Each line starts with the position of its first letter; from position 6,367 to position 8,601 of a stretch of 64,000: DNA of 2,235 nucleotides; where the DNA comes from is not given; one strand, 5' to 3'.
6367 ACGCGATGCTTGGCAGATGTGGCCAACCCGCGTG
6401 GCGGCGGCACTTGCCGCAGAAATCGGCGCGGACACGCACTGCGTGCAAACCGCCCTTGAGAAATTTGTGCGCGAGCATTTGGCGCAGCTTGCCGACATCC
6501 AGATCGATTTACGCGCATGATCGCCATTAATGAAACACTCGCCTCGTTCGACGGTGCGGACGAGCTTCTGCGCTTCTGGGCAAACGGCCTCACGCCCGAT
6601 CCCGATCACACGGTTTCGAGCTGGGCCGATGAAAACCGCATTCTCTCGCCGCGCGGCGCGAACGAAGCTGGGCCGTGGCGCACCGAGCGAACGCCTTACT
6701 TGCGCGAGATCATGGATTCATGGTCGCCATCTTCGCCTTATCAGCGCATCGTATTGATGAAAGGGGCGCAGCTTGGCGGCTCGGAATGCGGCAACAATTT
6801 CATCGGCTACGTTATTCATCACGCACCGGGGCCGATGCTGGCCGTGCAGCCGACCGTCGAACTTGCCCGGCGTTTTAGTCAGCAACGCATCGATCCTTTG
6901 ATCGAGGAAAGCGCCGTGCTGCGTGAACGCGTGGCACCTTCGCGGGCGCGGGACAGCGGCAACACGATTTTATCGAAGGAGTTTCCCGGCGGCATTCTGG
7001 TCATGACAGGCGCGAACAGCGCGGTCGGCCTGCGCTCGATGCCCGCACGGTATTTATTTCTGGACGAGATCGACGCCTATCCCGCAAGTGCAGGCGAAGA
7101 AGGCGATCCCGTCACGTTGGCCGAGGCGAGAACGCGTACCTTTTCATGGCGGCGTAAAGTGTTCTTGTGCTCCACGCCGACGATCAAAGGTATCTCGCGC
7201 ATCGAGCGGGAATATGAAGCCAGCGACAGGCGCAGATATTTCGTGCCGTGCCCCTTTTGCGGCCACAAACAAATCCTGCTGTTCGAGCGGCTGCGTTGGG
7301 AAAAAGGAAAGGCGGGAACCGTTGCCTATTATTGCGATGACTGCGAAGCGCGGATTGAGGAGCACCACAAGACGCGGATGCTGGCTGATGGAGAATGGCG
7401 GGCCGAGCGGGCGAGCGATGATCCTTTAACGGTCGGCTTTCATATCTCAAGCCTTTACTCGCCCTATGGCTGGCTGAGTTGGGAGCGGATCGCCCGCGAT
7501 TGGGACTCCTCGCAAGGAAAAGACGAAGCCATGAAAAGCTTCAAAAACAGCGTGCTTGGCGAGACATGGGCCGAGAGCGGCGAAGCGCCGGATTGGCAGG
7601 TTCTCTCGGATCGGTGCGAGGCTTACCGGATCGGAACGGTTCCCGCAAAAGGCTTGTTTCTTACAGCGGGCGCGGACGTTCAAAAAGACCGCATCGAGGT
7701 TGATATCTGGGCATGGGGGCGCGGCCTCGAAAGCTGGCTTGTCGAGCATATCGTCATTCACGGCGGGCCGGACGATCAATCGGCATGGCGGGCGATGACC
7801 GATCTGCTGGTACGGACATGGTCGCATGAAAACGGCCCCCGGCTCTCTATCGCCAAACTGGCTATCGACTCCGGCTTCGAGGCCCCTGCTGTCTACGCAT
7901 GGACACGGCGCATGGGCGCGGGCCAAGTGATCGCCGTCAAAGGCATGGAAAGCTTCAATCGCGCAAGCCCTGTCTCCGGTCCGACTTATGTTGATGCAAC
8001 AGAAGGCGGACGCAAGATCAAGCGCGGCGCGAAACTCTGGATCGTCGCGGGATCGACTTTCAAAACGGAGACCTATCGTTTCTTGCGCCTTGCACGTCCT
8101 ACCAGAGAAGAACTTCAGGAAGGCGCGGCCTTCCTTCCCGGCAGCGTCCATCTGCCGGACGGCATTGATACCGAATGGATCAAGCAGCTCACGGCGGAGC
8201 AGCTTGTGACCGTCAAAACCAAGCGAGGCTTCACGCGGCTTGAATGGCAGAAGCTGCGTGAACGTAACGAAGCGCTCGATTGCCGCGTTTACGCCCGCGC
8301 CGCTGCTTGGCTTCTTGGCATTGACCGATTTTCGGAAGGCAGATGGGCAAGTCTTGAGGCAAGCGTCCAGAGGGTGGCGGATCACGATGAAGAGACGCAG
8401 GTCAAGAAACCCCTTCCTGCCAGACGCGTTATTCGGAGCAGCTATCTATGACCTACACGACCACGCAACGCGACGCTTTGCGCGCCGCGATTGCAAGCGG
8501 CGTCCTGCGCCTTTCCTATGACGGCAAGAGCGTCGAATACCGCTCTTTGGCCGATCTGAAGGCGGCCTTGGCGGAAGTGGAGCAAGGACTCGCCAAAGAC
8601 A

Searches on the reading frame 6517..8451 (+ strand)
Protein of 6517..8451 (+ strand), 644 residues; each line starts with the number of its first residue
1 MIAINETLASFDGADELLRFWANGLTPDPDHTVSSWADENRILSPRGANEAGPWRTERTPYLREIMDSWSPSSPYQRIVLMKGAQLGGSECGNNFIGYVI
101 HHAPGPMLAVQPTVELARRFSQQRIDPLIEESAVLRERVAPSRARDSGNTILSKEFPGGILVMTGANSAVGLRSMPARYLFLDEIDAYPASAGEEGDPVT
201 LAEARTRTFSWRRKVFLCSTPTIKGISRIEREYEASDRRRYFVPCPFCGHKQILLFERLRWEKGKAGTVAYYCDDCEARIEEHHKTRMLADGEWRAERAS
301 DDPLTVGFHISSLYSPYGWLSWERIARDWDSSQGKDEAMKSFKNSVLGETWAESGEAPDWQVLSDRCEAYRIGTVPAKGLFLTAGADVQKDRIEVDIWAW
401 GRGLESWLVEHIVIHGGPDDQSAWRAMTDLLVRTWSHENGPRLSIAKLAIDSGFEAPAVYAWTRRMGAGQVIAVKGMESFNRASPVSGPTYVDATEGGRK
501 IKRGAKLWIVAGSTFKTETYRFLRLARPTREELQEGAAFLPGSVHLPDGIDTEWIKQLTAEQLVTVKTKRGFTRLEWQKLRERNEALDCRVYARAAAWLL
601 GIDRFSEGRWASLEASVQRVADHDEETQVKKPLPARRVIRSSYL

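Call 10: search_protein_families(library=pfam, proteins=[window:6517-8451:+], max_evalue=0.01)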
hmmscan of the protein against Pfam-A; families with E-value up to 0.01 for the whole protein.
window:6517-8451:+ (644 aa): 4 families
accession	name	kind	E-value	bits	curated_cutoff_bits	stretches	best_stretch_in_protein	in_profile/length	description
PF05876.18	GpA_ATPase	-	2.9e-97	325.6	25.6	1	49-294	2-247/247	Phage terminase large subunit gpA, ATPase domain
PF20454.4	GpA_nuclease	-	9.6e-96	320.9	22.5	1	305-603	1-290/294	Terminase large subunit gpA, endonuclease domain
PF14354.12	Lar_restr_allev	-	1.1e-05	26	28.6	1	244-290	5-50/58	Restriction alleviation protein Lar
PF11672.13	DUF3268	-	0.0025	18.6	28.4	1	244-299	4-66/121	zinc-finger-containing domain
